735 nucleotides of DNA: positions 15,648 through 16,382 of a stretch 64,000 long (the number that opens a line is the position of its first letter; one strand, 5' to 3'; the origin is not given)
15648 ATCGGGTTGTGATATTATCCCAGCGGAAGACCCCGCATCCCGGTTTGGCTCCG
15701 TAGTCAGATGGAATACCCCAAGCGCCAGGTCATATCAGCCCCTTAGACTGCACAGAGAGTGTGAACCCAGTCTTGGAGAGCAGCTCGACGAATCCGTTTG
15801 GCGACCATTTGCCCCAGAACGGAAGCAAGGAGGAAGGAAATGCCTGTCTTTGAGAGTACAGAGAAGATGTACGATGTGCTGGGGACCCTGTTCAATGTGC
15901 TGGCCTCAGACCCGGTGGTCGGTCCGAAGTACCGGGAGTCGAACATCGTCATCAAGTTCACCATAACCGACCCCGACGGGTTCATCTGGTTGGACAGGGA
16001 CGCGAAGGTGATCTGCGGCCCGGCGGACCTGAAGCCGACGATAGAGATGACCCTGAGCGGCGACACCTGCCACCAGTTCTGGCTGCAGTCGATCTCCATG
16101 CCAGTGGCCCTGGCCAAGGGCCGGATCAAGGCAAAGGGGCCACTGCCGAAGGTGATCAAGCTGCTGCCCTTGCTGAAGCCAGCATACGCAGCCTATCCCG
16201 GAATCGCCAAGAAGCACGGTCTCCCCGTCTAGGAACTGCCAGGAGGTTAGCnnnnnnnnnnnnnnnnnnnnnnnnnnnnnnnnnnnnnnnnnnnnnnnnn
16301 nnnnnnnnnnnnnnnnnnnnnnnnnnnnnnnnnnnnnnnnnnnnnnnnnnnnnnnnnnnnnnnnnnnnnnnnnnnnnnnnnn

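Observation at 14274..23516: Beta-oxidation-like cluster resembling steroid/sterol side-chain or alicyclic acid catabolism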

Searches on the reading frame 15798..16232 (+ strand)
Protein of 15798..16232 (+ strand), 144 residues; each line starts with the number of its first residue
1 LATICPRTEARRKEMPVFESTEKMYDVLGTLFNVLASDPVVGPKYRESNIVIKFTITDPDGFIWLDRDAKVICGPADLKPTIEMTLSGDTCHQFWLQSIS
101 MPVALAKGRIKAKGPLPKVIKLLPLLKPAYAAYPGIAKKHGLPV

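Call 4: search_protein_families(library=pfam, proteins=[window:15798-16232:+], max_evalue=0.01)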
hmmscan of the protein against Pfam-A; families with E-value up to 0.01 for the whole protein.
window:15798-16232:+ (144 aa): 0 families

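Call 9: search_protein_families(library=ncbifam, proteins=[window:15798-16232:+], max_evalue=0.001)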
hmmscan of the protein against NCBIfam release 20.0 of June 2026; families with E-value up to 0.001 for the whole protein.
window:15798-16232:+ (144 aa): 0 families

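Call 24: search_solved_structures(query=window:15840-16232:+, max_evalue=10)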
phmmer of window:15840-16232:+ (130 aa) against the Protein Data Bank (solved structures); distinct sequences matched with E-value up to 10: 3.
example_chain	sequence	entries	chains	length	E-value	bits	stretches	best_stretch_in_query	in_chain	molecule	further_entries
8rpc_A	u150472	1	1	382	0.41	14.1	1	48-112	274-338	non-specific serine/threonine protein kinase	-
2qng_A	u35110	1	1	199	0.93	12.9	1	18-57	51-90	Uncharacterized protein SAV2460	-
9nw3_6A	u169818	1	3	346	1.3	12.5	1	82-130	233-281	Cation channel family protein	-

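Call 29: search_protein_families(library=pfam, proteins=[window:15840-16232:+], max_evalue=10)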
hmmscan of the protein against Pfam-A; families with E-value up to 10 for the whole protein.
window:15840-16232:+ (130 aa): 2 families
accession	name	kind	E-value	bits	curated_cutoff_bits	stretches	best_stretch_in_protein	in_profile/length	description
PF02036.22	SCP2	-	0.019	15.7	21.3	1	24-113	9-101/101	SCP-2 sterol transfer family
PF14864.11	Alkyl_sulf_C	-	0.055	14.1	27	1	17-115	16-116/125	Alkyl sulfatase C-terminal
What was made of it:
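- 15840..16232 (+): SCP2-fold lipid carrier protein (130 aa). First gene of the conserved operon. Pfam SCP2 sub-threshold, E=0.019 (call 29).
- Checked: It misses the Pfam SCP2 cut-off (E=0.019, call 29).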

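Call 34: search_solved_structures(query=A2, max_evalue=10)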
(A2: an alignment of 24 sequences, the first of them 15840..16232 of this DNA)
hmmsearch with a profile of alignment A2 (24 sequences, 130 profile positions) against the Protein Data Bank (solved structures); distinct sequences matched with E-value up to 10: 3.
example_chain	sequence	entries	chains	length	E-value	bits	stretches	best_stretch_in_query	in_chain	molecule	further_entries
4jgx_A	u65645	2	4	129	0.041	17.1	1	18-116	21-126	Fatty acid-binding protein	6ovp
2yhe_A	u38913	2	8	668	0.7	13.1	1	16-112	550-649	SEC-ALKYL SULFATASE | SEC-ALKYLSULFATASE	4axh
4av7_A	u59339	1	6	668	0.71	13.1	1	16-112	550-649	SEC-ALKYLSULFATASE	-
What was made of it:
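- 15840..16232 (+): Ortholog profile vs PDB: Yarrowia SCP2, E=0.041 (call 34).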

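Call 57: find_homologous_proteins(query=window:15840-16232:+, max_evalue=0.001)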
Query window:15840-16232:+ (130 aa): 443 proteins with E <= 0.001 among 445 candidates; the best 120 are listed.
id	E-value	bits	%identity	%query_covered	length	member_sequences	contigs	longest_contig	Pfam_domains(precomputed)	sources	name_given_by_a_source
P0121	1.2e-77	276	93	100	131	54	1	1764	-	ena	-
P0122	4.0e-74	265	89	100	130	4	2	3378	-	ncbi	ncbi:MAG: hypothetical protein V3S81_10185 [Anaerolineales bacterium]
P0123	9.4e-74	264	88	100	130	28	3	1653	-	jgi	jgi:hypothetical protein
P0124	1.1e-73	264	88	100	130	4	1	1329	-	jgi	-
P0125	2.5e-73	262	88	100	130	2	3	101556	-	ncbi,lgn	-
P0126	4.2e-73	262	88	100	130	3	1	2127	-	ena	-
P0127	8.6e-71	254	86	99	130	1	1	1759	-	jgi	jgi:hypothetical protein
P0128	1.6e-70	253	87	100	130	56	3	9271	-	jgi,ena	jgi:hypothetical protein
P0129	3.2e-70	252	85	100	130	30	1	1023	-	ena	-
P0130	3.4e-70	252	85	100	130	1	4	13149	-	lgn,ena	-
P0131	8.3e-70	251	85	100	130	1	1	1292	-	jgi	jgi:hypothetical protein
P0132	1.0e-69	251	85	100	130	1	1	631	-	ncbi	-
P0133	8.5e-69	248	85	100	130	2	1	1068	-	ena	-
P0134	3.9e-67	242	84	98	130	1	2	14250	-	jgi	jgi:hypothetical protein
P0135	5.9e-66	239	82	100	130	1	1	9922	-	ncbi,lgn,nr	ncbi:MAG: hypothetical protein IBX68_07085 [Dehalococcoidia bacterium]|nr:hypothetical protein [Deha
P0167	3.0e-58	214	74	100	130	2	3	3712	PF02036.23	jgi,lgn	jgi:hypothetical protein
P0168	3.0e-58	214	74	100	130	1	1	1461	PF02036.23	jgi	jgi:putative sterol carrier protein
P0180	9.8e-58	212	69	100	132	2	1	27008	PF02036.23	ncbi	-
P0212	2.8e-56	207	70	100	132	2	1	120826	PF02036.23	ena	-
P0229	1.1e-55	205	67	100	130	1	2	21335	PF02036.23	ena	-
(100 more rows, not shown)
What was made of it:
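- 15840..16232 (+): Orthologs are named SCP2 sterol-binding protein and some pass PF02036 (call 57).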

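Call 65: predict_structure(alignment_id=A3)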
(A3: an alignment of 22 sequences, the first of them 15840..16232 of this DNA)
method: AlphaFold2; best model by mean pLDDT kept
length: 130 residues; sequences in the alignment: 22
mean_pLDDT: 91.8   pTM: 0.83
mean pLDDT of the five models: 91.8, 91.0, 90.1, 89.3, 88.7
residues with pLDDT >= 90: 97; 70-90: 32; 50-70: 1; < 50: 0
segments of 3 or more residues with pLDDT < 50: none
pLDDT, mean of each block of 10 residues (from residue 1): 91 95 89 91 96 93 94 95 91 91 81 91 94
secondary structure, 60 per line:
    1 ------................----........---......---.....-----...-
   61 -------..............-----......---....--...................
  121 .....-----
elements in order: H7-22 H27-34 E38-43 E47-51 E57-59 E68-73 H74-81 H87-92 E96-99 H102-125
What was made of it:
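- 15840..16232 (+): AF2 pLDDT 91.8 (call 65).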

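Call 68: fold_search(model_id=the predicted structure, library=pdb)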
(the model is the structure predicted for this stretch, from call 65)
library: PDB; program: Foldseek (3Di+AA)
matches with E <= 10: 514; with E <= 0.001: 42
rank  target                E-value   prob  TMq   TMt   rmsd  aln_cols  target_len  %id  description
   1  8af2_A                1.6e-07  1.00  0.64  0.67   5.9       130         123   22  Human Sterol Carrier Protein with unnatural amino acid 2,2'-bipyridine alanine incorporated at position 111 (released 2023-08-16)
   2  4jgx_B                4.2e-07  1.00  0.62  0.62   3.7       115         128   21  The Structure of Sterol Carrier Protein 2 from the Yeast Yarrowia Lipolytica (released 2013-12-18)
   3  6ovp_B                5.4e-07  1.00  0.61  0.61   3.7       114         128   19  Sterol Carrier Protein 2 from Yarrowia Lipolytica (apo form) (released 2020-05-20)
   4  1ikt                  9.3e-07  1.00  0.65  0.73   2.3       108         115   25  LIGANDED STEROL CARRIER PROTEIN TYPE 2 (SCP-2) LIKE DOMAIN OF HUMAN MULTIFUNCTIONAL ENZYME TYPE 2 (MFE-2) (released 2001-11-14)
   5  8af3                  9.9e-07  1.00  0.65  0.72   2.6       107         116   23  Sterol carrier protein Artifical metalloenzyme incorporating Q111C mutation coupled to 2,2'-bipyridine (released 2023-08-16)
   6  4jgx_A                9.9e-07  1.00  0.56  0.60   4.6       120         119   19  The Structure of Sterol Carrier Protein 2 from the Yeast Yarrowia Lipolytica (released 2013-12-18)
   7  8af2_B                1.6e-06  1.00  0.59  0.62   2.0        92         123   26  Human Sterol Carrier Protein with unnatural amino acid 2,2'-bipyridine alanine incorporated at position 111 (released 2023-08-16)
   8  6z1w                  1.6e-06  1.00  0.65  0.73   2.3       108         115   24  Crystal structure of human steroid carrier protein SL (SCP-2L) mutant A100C (released 2021-03-03)
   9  6z1x                  3.2e-06  1.00  0.66  0.73   2.8       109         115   23  Crystal structure of human steroid carrier protein SL (SCP-2L) mutant V83C (released 2021-03-03)
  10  1pz4                  3.8e-06  1.00  0.63  0.71   3.1       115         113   20  The structural determination of an insect (mosquito) Sterol Carrier Protein-2 with a ligand bound C16 Fatty Acid at 1.35 (released 2003-09-30)
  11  6ovp_A                7.1e-06  1.00  0.55  0.60   4.4       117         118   19  Sterol Carrier Protein 2 from Yarrowia Lipolytica (apo form) (released 2020-05-20)
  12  4uei_MODEL_1_A        1.1e-05  1.00  0.68  0.69   2.6       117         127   18  Solution structure of the sterol carrier protein domain 2 of Helicoverpa armigera (released 2015-12-30)
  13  3bdq_A                1.2e-05  1.00  0.63  0.74   2.8       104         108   16  Room Tempreture Crystal Structure of Sterol Carrier Protein-2 Like-2 (released 2008-01-01)
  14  3bdq_B                1.7e-05  1.00  0.58  0.67   3.1       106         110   16  Room Tempreture Crystal Structure of Sterol Carrier Protein-2 Like-2 (released 2008-01-01)
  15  3cnu                  1.7e-05  1.00  0.55  0.63   6.3       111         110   11  Crystal structure of the predicted coding region AF_1534 from Archaeoglobus fulgidus (released 2008-04-15)
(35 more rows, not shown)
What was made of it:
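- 15840..16232 (+): Foldseek top 40 hits are all SCP2 fold (call 68).
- On SCP2 sterol-carrier fold: The top 40 PDB matches are all SCP2-fold proteins, TM 0.55-0.73 (calls 65, 68).
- Closest known: Peroxisomal branched-chain / C27 bile-acid beta-oxidation. Same: SCP2-fold carrier: the model superposes on human SCP2 and on the MFE-2 SCP-2L domain (call 68).
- Checked: It is nevertheless an SCP2 fold: AF2 pLDDT 91.8 (call 65); the top 40 Foldseek PDB hits are all SCP2-fold proteins, including human SCP2, Yarrowia SCP2 and the MFE-2 SCP-2L domain (TM 0.65/0.73; call 68); some orthologs pass Pfam SCP2 (call 57).
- Hydrophobic substrate: the SCP2 fold is confirmed (calls 65, 68).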
